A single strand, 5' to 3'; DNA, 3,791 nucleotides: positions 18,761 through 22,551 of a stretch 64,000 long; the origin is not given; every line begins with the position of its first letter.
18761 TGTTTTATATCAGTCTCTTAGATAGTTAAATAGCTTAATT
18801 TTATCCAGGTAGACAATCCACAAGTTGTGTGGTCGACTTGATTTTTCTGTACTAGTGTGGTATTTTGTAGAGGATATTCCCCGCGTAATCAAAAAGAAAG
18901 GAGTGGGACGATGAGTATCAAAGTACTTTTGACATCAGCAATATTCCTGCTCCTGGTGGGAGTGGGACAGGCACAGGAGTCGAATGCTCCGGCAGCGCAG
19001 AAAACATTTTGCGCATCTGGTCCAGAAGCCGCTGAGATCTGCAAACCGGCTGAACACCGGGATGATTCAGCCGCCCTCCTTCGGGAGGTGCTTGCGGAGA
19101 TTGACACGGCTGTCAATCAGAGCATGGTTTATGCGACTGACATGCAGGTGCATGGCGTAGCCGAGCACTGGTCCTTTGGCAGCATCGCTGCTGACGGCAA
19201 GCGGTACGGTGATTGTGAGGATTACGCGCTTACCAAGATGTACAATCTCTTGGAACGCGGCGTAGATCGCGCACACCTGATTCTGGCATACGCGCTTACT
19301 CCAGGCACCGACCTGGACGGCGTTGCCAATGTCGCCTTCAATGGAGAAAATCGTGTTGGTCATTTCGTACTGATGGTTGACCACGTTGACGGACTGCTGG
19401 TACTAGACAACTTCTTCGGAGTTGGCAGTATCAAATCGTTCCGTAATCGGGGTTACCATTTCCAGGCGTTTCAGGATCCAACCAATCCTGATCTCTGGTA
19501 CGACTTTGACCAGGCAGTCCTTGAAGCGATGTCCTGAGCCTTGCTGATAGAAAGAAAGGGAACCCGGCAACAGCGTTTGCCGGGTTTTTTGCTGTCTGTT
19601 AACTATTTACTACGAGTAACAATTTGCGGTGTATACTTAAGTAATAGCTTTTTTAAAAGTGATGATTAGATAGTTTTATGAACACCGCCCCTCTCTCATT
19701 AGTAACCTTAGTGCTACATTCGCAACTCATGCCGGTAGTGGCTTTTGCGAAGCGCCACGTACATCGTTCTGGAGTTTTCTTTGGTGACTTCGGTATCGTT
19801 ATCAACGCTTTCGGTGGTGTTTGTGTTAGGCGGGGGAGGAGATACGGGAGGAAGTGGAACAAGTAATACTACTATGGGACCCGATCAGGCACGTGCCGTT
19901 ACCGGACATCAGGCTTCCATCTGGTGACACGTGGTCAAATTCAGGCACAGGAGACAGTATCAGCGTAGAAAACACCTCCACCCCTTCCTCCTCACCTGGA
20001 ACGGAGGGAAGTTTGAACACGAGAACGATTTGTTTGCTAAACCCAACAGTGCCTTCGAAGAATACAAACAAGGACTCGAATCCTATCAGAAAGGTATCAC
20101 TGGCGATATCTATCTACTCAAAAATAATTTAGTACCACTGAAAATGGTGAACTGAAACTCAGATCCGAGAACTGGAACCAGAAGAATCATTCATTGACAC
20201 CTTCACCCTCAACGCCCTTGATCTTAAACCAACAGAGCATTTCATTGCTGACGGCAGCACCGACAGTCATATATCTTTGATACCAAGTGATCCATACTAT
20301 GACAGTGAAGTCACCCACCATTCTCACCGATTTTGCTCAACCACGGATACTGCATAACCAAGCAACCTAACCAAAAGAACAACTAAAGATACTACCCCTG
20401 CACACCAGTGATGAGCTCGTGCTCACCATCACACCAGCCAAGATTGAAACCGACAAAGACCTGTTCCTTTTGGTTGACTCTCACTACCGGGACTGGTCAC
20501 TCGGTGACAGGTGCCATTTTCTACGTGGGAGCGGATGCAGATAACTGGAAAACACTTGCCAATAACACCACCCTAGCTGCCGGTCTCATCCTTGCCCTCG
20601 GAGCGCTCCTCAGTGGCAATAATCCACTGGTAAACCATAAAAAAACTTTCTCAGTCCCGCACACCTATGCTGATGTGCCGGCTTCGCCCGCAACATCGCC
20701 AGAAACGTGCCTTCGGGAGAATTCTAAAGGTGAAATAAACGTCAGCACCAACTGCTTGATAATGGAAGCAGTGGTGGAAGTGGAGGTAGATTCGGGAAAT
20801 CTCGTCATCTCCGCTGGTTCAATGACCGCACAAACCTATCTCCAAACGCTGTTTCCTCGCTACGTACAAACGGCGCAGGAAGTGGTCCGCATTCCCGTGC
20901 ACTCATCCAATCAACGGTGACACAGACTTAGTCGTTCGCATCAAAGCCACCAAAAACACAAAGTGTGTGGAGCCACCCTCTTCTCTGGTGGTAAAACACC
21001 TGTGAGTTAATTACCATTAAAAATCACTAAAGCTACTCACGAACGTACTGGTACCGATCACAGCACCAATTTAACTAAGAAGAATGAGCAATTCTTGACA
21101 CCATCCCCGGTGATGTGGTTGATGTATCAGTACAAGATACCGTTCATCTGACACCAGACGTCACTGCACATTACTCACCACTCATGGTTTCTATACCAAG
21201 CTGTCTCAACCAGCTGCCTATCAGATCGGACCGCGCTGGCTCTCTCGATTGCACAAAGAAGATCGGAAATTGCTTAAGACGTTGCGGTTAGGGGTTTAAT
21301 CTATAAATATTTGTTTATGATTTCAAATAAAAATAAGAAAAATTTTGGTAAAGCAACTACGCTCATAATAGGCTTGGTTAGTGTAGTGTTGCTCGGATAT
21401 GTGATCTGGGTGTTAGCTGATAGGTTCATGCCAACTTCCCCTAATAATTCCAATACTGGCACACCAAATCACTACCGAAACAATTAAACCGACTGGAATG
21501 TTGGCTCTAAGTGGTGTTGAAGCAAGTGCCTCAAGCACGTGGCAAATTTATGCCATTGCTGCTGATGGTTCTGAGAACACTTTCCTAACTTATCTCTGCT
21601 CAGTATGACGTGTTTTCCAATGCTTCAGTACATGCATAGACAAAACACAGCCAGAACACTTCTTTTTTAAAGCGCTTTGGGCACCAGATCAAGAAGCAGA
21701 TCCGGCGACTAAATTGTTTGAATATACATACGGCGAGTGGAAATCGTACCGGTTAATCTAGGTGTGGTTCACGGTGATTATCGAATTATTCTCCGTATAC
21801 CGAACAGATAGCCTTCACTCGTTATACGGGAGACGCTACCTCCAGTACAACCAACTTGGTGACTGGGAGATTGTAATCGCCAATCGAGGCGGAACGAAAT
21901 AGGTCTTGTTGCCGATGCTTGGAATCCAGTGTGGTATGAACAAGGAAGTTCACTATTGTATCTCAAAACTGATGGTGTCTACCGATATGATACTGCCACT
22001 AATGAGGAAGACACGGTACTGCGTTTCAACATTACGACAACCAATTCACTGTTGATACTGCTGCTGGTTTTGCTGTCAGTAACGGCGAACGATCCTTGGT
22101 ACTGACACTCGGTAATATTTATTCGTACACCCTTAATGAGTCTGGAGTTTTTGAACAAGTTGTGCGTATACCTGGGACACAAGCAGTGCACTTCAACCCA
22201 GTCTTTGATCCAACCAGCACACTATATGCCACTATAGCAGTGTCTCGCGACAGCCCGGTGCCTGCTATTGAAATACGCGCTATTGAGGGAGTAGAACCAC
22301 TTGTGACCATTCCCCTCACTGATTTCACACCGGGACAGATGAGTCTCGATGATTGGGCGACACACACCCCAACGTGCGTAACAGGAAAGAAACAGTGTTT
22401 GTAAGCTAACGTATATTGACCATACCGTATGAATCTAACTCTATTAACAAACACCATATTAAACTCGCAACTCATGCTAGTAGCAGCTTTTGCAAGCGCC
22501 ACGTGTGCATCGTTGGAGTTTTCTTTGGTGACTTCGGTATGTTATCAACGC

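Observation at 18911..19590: Proteobacterial-type BTLCP/LapG-like periplasmic cysteine protease as a self-contained, GC-richer unit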

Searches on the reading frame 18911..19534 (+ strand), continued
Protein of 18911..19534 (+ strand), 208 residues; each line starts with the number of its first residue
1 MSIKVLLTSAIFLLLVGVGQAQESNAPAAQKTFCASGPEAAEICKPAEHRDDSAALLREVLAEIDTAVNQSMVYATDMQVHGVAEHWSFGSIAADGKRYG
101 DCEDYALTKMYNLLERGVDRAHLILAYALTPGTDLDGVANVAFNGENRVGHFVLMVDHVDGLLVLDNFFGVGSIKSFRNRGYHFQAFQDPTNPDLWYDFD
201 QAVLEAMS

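Call 23: find_encoding_contigs(protein=P0005, flank=10000, max_places=3)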
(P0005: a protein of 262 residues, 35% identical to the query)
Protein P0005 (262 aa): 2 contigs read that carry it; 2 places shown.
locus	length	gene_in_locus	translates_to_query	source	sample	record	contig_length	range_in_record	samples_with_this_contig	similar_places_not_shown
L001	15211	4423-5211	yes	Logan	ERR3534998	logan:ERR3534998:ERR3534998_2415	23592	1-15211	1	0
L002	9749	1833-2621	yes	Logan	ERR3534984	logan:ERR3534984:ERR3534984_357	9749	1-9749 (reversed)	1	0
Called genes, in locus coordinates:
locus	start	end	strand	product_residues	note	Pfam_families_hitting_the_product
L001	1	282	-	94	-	?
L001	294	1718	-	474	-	PF02878:PGM_PMM_I, PF02879:PGM_PMM_II, PF02880:PGM_PMM_III, PF00408:PGM_PMM_IV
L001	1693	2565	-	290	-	PF00483:NTP_transferase, PF12804:NTP_transf_3 (weak)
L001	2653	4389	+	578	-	PF01321:Creatinase_N, PF16189:Creatinase_N_2, PF00557:Peptidase_M24, PF16188:Peptidase_M24_C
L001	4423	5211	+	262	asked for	PF06035:Peptidase_C93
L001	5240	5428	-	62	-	PF01165:Ribosomal_S21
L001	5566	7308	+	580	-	PF01019:G_glu_transpept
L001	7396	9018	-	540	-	PF00005:ABC_tran, PF01078:Mg_chelatase (faint), PF02463:SMC_N (weak), PF13191:AAA_16 (faint), PF13401:AAA_22 (faint), PF13555:AAA_29 (faint), PF00005:ABC_tran, PF02463:SMC_N, +2 more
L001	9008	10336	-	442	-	PF00206:Lyase_1, PF14698:ASL_C2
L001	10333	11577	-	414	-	PF00764:Arginosuc_synth, PF20979:Arginosuc_syn_C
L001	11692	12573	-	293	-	PF02729:OTCace_N, PF00185:OTCace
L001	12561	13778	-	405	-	PF00202:Aminotran_3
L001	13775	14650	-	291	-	PF00696:AA_kinase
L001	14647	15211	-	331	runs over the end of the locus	PF01118:Semialdhyde_dh, PF22698:Semialdhyde_dhC_1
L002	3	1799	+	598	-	?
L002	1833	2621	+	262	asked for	PF06035:Peptidase_C93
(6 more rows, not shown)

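Call 24: find_related_loci(query=A2, collection=genome_contigs, flank=6000)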
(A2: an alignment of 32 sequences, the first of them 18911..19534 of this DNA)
Query A2 (208 aa) in genome_contigs; peptide patterns used: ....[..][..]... (x = any residue, [..] = any of these).
600 stretches matched a pattern (row limit reached: there are more); 583 encode a relative of the query (tblastn E <= 1e-3); the best 80 are kept; 80 distinct loci.
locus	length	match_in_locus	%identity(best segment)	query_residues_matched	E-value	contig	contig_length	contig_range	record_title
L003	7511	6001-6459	33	25-200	9e-22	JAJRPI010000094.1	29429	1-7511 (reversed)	MAG: Alphaproteobacteria bacterium isolate Dive100_bin1.47 k141_1124145, whole genome shotgun sequence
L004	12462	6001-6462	29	24-200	6e-19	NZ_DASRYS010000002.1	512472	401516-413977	MAG: Hyphomicrobium sp. isolate SMAG_U13460 k141_131914, whole genome shotgun sequence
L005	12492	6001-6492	30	9-200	7e-19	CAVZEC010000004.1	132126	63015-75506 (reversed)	MAG: uncultured Alphaproteobacteria bacterium isolate MFD06298.bin.2.202 genome assembly, contig: contig_11744, whole ge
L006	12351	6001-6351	37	57-196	1e-18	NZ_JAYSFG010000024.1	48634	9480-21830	MAG: Tabrizicola sp. isolate ZZ2_ZZA25_bin.17 NODE_657_length_48634_cov_6.996727, whole genome shotgun sequence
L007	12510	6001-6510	30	24-196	1e-18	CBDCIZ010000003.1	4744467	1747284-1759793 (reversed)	MAG: Aurantimonas sp. isolate f1a5509b-ab9e-4721-b3eb-fae0d5e8db28 genome assembly, contig: contig_3, whole genome shotg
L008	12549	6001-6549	27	2-196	3e-18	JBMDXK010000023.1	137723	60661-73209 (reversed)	MAG: Methylopilaceae bacterium isolate FBaRs1_44 FBaRs1_contig23, whole genome shotgun sequence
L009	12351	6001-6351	38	57-196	5e-18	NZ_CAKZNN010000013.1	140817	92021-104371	MAG: uncultured Maritimibacter sp. isolate SRR2103027_bin.19_CONCOCT_v1.1_MAG ERZ1742199.17, whole genome shotgun sequen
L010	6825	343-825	29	12-200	6e-18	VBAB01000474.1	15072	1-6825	MAG: Alphaproteobacteria bacterium isolate AP_23 14_0903_02_30cm_scaffold_14737, whole genome shotgun sequence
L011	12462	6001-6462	28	24-200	8e-18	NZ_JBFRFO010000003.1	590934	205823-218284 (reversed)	Hyphomicrobium sp. 2TAF46 SCAFFOLD_2, whole genome shotgun sequence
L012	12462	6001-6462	29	24-200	1e-17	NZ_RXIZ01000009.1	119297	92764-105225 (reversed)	MAG: Hyphomicrobium sp. isolate AWTP1-2 sample_37_scaffold_38, whole genome shotgun sequence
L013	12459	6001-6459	31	21-196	3e-17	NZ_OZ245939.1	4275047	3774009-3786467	MAG: Hoeflea sp. isolate ca16b8c9-36e6-453e-b725-f16d08fa36cf chromosome 1, complete sequence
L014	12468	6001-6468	30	14-196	3e-17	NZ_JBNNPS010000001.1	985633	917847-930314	Neorhizobium sp. NPDC001467 NPDC001467_292_H2.ctg-0001, whole genome shotgun sequence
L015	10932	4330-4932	32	1-208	5e-17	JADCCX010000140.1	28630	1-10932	MAG: Methylocystis sp. isolate M112S1SP1A33QC M112S1_140, whole genome shotgun sequence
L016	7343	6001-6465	33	24-200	8e-17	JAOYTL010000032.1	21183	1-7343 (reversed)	Boseaceae bacterium BT-24-1 BT.24.1_ctg032, whole genome shotgun sequence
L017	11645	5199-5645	31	24-196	1e-16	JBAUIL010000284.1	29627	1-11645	MAG: Ahrensia sp. isolate MFD12139_ilm_asm_bin15 k127_36707, whole genome shotgun sequence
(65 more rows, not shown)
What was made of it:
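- All 80 best GTDB hits are Alphaproteobacteria (call 24).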

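Call 26: find_encoding_contigs(protein=P0001, flank=3000, max_places=4)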
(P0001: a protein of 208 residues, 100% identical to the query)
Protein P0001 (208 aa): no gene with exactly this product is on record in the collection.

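Call 32: list_cluster_members(proteins=[P0014, P0016, P0017, P0018, P0020, P0021, P0023, P0028, P0029, P0030])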
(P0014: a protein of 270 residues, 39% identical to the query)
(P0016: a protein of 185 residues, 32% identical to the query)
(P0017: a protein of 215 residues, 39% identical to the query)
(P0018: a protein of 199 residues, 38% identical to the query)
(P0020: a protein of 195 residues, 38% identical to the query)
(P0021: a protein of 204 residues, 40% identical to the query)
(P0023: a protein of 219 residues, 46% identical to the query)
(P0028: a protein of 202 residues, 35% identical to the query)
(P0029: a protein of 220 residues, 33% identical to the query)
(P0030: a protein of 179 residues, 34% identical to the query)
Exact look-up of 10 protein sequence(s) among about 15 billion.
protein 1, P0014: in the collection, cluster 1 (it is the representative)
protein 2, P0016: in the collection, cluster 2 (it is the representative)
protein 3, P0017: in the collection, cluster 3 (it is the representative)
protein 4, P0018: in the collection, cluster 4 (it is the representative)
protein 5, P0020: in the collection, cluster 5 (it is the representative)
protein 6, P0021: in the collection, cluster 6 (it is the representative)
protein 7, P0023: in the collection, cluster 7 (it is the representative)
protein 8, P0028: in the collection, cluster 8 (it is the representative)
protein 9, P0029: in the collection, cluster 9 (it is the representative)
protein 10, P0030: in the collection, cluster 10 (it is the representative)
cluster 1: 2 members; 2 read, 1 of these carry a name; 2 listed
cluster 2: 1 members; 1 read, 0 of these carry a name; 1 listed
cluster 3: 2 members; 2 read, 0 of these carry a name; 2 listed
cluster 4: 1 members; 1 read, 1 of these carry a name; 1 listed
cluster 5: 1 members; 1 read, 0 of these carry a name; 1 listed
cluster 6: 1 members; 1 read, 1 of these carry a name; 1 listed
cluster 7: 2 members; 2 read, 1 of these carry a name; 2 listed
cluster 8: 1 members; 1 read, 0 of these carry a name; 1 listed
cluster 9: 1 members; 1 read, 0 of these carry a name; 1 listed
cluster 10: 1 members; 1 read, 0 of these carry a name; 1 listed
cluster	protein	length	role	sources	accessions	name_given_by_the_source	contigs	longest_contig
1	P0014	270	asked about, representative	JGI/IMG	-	predicted transglutaminase-like cysteine proteinase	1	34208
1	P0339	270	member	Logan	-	-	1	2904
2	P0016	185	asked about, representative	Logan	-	-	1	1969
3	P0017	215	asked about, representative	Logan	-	-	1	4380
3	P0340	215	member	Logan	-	-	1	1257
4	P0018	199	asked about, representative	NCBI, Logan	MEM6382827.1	MAG: transglutaminase-like cysteine peptidase [Pseudomonadota bacterium]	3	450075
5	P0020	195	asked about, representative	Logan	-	-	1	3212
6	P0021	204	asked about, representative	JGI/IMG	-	predicted transglutaminase-like cysteine proteinase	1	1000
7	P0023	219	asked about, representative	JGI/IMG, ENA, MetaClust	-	\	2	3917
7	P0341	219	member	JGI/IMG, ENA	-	-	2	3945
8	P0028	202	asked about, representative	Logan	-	-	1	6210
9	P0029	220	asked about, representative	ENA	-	-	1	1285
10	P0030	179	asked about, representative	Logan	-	-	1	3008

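Call 42: find_encoding_contigs(protein=P0004, flank=5000, max_places=2)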
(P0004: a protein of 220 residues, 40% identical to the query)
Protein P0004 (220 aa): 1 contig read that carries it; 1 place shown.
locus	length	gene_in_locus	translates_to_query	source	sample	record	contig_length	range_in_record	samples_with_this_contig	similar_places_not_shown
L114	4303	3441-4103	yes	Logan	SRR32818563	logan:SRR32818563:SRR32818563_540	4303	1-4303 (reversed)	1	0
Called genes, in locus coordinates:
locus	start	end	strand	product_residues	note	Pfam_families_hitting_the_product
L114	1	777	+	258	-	?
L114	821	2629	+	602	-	PF08479:POTRA_2, PF03865:ShlB, PF01103:Omp85 (weak)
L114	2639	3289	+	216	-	-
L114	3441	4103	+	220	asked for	PF06035:Peptidase_C93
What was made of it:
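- The best-scoring homologue, P0004, lies next to a ShlB/POTRA outer-membrane gene, which marks a diderm organism (call 42).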

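Call 43: find_encoding_contigs(protein=P0007, flank=5000, max_places=2)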
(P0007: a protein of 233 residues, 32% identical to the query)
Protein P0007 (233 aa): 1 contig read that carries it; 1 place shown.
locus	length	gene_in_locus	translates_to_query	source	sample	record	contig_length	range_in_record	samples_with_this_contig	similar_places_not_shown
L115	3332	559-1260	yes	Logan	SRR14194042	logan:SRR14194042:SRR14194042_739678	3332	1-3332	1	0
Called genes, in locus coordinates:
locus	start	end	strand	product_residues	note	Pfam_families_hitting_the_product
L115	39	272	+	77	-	-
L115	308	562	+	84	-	-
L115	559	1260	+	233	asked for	PF06035:Peptidase_C93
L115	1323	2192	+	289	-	PF06067:DUF932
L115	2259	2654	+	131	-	-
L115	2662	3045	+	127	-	-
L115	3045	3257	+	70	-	-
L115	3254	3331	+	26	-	?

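Call 46: find_encoding_contigs(protein=P0115, flank=8000, max_places=2)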
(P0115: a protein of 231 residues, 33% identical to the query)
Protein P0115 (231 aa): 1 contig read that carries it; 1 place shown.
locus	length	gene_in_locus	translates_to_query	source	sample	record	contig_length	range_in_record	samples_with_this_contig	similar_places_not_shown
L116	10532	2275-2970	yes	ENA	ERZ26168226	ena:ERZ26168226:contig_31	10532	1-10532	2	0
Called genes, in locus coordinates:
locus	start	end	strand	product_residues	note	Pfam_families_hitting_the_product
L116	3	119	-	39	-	?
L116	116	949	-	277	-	-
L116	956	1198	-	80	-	-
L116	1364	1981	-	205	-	PF00589:Phage_integrase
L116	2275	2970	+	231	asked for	PF06035:Peptidase_C93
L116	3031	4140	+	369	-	PF13808:DDE_Tnp_1_assoc, PF01609:DDE_Tnp_1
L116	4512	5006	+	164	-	-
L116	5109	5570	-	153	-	-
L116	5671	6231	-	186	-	PF13808:DDE_Tnp_1_assoc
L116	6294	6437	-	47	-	-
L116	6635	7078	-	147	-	PF03050:DDE_Tnp_IS66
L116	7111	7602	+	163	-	PF03050:DDE_Tnp_IS66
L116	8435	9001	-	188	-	PF13358:DDE_3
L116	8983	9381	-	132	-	PF01710:HTH_Tnp_IS630 (weak)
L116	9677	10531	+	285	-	?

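Call 73: search_solved_structures(query=A3, max_evalue=0.01, show_alignments=2)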
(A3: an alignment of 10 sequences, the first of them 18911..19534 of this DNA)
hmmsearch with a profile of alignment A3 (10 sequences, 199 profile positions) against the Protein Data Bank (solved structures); distinct sequences matched with E-value up to 0.01: 2.
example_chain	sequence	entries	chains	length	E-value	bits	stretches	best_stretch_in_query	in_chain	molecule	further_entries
4u65_E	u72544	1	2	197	3.5e-20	75.6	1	60-171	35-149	Putative cystine protease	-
4fgo_A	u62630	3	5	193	1.3e-12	50.9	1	69-167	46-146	Periplasmic protein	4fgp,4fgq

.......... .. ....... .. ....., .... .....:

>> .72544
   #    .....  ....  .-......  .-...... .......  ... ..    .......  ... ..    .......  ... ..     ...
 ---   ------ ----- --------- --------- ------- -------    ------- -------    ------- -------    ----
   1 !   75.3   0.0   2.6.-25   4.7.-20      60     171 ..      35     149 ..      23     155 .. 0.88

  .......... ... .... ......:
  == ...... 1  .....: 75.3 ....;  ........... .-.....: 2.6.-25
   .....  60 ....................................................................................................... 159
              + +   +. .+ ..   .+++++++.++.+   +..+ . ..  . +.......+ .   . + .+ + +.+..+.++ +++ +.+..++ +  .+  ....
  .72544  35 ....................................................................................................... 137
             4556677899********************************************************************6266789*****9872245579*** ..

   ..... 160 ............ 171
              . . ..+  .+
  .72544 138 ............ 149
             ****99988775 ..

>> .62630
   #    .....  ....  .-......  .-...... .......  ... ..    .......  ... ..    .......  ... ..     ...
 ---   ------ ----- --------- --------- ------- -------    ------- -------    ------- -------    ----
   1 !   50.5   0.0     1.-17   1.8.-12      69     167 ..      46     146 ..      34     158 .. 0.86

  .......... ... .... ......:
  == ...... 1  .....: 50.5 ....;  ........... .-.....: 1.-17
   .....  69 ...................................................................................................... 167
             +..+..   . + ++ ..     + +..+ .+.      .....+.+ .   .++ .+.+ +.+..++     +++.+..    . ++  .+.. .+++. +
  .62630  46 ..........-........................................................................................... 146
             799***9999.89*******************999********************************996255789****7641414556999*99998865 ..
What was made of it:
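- A profile of the group matches the LapG structures 4U65 and 4FGO at E = 3.5e-20 and 1.3e-12, with the Cys, His and Asp segments aligned (call 73).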

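Call 76: search_dna_similar(query=window:18911-19534:+, collection=phages, mode=protein, max_evalue=0.001, max_rows=15)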
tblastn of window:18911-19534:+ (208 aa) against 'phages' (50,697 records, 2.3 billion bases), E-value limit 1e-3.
No match.
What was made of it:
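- Closest known: Phage-encoded BTLCP auxiliary genes. Different: There is no match in the GenBank phage collection by tblastn (call 76).
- Tried and rejected: No match (call 76).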

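Call 77: find_related_loci(query=A2, collection=viral_contigs, flank=5000)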
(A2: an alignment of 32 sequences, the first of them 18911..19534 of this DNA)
Query A2 (208 aa) in viral_contigs; peptide patterns used: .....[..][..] (x = any residue, [..] = any of these).
600 stretches matched a pattern (row limit reached: there are more); 199 encode a relative of the query (tblastn E <= 1e-3); the best 80 are kept; 80 distinct loci.
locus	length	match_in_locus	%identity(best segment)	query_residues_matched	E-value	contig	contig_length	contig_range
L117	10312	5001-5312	33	57-169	5e-14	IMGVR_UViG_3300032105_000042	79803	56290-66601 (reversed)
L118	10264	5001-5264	39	59-167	8e-14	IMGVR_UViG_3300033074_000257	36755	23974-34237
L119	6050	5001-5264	39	59-167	8e-14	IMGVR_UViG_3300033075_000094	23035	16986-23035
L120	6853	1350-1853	29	11-196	3e-13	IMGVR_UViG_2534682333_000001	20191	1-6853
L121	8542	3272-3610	32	59-197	1e-12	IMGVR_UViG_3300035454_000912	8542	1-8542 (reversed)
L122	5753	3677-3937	38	61-167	2e-12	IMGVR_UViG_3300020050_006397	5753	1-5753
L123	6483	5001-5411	33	26-188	1e-12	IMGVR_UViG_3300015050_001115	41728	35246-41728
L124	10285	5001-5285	35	61-176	2e-12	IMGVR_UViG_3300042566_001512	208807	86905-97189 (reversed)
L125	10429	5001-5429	28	27-196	2e-12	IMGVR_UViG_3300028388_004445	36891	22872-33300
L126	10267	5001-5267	39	61-169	3e-12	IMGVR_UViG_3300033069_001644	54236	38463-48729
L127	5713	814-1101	33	61-176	4e-12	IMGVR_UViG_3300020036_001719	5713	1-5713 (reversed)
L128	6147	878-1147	35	59-169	6e-12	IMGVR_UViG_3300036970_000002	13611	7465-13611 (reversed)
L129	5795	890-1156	38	61-169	6e-12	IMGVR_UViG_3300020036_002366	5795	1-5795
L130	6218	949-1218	38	61-170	5e-12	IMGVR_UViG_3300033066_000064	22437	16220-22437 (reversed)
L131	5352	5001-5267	38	61-169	7e-12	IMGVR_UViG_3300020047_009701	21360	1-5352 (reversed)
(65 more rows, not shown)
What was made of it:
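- GTDB genome hits are 27-39% identical (call 24) and viral-contig hits 25-42% (call 77).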

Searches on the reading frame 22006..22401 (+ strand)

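Call 30: search_protein_families(library=pfam, proteins=[window:22006-22401:+], max_evalue=1)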
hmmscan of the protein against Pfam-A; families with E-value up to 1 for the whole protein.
window:22006-22401:+ (132 aa): 1 family
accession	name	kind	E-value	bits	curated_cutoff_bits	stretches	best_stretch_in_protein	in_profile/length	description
PF18630.7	Peptidase_M60_C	-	0.079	13.7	26.2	1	9-46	6-46/65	Peptidase M60 C-terminal domain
